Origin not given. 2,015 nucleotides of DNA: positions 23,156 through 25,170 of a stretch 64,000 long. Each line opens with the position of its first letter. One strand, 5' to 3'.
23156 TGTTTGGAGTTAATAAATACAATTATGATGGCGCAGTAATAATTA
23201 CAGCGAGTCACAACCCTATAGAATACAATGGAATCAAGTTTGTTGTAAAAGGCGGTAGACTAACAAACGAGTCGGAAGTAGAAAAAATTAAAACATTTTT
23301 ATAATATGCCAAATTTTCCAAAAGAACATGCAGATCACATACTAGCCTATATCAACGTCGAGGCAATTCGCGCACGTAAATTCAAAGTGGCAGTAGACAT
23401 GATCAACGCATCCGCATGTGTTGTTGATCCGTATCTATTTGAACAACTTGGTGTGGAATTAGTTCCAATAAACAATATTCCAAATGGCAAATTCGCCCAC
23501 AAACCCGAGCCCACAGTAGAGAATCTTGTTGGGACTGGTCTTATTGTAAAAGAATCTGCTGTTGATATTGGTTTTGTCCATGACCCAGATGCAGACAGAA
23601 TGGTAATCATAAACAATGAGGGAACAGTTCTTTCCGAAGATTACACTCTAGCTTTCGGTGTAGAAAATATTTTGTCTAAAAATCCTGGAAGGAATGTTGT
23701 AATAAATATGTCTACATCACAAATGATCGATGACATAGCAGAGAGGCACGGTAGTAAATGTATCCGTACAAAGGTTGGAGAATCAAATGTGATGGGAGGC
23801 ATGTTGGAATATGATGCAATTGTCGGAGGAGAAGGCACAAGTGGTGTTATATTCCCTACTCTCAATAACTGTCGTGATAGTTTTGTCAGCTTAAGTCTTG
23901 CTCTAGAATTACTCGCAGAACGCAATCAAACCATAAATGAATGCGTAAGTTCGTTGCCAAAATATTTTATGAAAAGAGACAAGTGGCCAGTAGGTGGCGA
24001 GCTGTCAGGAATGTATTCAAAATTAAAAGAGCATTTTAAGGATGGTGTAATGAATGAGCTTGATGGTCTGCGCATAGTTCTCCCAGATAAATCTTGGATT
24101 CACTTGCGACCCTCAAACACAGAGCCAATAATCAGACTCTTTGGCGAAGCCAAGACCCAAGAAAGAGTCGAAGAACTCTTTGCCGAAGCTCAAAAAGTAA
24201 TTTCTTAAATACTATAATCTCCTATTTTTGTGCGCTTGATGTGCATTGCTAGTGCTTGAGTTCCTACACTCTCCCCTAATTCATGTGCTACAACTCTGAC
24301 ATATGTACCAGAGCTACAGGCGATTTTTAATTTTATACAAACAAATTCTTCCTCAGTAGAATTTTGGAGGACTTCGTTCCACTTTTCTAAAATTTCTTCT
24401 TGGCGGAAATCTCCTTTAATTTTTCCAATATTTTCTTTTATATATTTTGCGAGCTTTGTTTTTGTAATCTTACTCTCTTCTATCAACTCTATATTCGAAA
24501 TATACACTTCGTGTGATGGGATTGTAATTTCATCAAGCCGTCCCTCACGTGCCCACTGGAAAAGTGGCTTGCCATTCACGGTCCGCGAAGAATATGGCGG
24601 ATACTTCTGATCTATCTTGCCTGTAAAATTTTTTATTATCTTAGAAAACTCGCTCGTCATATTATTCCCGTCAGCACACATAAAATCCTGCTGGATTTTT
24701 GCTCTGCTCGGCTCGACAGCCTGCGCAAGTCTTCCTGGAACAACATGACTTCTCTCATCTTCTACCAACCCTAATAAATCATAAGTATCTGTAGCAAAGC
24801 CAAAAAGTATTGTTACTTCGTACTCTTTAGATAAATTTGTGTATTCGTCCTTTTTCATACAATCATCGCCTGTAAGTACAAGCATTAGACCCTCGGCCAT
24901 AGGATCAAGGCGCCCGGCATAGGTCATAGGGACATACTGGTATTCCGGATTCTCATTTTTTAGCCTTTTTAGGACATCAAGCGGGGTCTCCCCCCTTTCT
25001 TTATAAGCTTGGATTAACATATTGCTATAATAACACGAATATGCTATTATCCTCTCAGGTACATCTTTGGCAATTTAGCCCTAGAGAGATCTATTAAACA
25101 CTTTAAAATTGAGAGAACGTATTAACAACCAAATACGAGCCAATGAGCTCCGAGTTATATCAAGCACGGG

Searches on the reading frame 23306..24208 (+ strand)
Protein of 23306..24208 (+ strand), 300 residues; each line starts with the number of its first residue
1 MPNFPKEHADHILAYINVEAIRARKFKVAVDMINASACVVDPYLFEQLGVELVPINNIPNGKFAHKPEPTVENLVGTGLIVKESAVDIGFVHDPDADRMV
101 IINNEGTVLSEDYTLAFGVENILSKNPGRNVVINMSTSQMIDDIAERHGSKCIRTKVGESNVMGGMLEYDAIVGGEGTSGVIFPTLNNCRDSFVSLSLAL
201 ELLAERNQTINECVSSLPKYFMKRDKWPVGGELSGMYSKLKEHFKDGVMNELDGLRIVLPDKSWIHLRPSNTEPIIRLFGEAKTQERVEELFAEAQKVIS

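Call 5: search_protein_families(library=pfam, proteins=[window:23306-24205:+], max_evalue=0.01)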
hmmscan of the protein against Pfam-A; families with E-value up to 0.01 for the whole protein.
window:23306-24205:+ (300 aa): 3 families
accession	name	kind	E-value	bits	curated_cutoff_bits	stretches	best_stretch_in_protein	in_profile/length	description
PF02880.22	PGM_PMM_III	-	7e-25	87.8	20.7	1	112-219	3-114/115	Phosphoglucomutase/phosphomannomutase, alpha/beta/alpha domain III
PF02879.22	PGM_PMM_II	-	2.5e-20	73.3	29.3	1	7-106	2-103/103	Phosphoglucomutase/phosphomannomutase, alpha/beta/alpha domain II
PF00408.26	PGM_PMM_IV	-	1.6e-08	34.9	23.1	1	246-294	21-64/68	Phosphoglucomutase/phosphomannomutase, C-terminal domain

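Call 8: find_encoding_contigs(protein=window:23306-24208:+, flank=3000, max_places=10)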
Protein window:23306-24208:+ (300 aa): 12 contigs read that carry it; 7 places shown.
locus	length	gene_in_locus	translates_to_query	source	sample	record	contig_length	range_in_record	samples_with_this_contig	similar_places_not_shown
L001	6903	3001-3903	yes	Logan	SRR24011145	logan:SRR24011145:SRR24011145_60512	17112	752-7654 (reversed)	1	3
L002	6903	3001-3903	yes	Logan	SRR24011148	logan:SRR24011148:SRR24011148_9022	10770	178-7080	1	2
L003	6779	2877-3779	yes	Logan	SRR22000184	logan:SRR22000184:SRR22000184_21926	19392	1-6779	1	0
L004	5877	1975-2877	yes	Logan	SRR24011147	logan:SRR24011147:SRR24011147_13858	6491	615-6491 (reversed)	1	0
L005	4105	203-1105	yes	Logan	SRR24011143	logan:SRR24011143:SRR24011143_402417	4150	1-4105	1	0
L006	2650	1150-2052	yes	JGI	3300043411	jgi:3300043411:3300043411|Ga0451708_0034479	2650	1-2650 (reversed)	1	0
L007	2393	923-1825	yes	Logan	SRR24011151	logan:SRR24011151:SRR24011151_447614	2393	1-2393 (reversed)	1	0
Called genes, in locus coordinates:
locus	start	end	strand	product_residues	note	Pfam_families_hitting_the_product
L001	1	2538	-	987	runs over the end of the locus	PF18072:FGAR-AT_linker, PF00586:AIRS, PF02769:AIRS_C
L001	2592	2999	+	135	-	PF02878:PGM_PMM_I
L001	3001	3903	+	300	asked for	PF02879:PGM_PMM_II, PF02880:PGM_PMM_III, PF00408:PGM_PMM_IV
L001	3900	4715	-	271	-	PF01509:TruB_N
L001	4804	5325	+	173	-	PF05198:IF3_N, PF00707:IF3_C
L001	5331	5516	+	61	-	PF01632:Ribosomal_L35p (weak)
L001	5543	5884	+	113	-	PF00453:Ribosomal_L20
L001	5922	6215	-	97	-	-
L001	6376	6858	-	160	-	PF01936:NYN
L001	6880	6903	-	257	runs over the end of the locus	?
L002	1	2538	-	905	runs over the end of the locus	?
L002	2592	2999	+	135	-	PF02878:PGM_PMM_I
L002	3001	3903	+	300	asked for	PF02879:PGM_PMM_II, PF02880:PGM_PMM_III, PF00408:PGM_PMM_IV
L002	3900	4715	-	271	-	PF01509:TruB_N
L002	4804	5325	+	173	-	PF05198:IF3_N, PF00707:IF3_C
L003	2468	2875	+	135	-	PF02878:PGM_PMM_I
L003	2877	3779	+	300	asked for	PF02879:PGM_PMM_II, PF02880:PGM_PMM_III, PF00408:PGM_PMM_IV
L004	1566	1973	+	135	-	PF02878:PGM_PMM_I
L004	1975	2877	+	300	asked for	PF02879:PGM_PMM_II, PF02880:PGM_PMM_III, PF00408:PGM_PMM_IV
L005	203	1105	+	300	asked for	PF02879:PGM_PMM_II, PF02880:PGM_PMM_III, PF00408:PGM_PMM_IV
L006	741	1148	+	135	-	PF02878:PGM_PMM_I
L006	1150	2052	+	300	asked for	PF02879:PGM_PMM_II, PF02880:PGM_PMM_III, PF00408:PGM_PMM_IV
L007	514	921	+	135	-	PF02878:PGM_PMM_I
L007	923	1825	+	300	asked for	PF02879:PGM_PMM_II, PF02880:PGM_PMM_III, PF00408:PGM_PMM_IV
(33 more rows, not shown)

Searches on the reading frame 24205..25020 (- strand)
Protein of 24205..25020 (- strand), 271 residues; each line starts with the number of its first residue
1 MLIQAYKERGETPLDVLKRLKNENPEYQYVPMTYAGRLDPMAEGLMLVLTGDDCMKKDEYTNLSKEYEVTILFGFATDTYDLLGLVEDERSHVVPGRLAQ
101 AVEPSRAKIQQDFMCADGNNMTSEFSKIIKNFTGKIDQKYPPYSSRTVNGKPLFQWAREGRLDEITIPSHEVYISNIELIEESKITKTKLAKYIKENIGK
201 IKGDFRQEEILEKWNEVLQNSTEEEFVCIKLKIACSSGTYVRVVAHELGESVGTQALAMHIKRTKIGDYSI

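Call 62: search_protein_families(library=pfam, proteins=[window:24205-25020:-], max_evalue=0.001)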
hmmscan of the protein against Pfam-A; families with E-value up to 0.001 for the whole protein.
window:24205-25020:- (271 aa): 1 family
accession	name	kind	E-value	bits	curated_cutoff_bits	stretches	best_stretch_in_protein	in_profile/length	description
PF01509.24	TruB_N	-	3.6e-25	89.5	27.3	2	33-111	10-90/149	TruB family pseudouridylate synthase (N terminal domain)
